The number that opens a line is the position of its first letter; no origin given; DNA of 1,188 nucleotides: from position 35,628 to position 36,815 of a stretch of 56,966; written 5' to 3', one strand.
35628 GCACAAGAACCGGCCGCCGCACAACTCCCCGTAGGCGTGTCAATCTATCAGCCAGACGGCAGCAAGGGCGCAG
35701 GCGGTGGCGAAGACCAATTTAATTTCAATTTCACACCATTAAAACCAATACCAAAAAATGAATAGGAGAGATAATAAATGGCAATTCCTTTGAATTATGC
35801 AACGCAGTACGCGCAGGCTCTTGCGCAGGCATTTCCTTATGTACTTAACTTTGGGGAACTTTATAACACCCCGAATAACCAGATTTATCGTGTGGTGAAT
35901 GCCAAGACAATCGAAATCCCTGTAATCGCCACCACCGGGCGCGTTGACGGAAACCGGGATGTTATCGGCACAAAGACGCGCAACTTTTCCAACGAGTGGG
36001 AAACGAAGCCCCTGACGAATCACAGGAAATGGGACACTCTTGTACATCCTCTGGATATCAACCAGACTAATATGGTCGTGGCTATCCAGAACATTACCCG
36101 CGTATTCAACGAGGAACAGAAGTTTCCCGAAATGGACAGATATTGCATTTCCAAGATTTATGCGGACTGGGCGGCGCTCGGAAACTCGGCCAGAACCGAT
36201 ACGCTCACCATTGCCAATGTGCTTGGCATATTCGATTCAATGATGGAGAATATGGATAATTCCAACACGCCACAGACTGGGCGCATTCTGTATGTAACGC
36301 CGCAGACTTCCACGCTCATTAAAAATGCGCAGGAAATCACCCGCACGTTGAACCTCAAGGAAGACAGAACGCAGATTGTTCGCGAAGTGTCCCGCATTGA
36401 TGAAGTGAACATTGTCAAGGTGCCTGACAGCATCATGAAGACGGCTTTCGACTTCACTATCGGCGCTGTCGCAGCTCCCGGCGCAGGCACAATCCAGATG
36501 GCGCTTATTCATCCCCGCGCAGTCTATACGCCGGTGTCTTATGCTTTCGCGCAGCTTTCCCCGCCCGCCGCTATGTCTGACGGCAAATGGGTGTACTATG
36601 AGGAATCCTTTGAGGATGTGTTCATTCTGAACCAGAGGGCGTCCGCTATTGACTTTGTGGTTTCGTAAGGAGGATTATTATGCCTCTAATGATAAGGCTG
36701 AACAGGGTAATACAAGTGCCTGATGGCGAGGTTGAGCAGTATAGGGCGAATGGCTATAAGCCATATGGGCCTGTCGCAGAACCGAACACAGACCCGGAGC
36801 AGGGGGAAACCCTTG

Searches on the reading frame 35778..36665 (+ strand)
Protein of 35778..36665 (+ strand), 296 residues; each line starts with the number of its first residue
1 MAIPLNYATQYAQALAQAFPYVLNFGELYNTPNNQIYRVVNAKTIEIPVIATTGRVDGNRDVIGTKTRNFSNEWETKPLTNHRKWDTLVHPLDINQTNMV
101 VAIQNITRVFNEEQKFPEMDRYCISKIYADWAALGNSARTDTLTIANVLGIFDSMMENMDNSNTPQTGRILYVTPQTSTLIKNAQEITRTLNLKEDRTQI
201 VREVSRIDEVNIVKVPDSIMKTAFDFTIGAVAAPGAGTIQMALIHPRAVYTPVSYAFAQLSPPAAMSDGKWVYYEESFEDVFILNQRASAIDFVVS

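Call 30: search_protein_families(library=phrogs, proteins=[window:35778-36665:+], max_evalue=0.001)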
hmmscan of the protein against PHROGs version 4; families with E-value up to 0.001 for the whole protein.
window:35778-36665:+ (296 aa): 1 family
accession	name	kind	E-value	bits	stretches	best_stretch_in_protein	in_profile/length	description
phrog_422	-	head and packaging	3.6e-91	306.7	1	1-295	1-292/297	major head protein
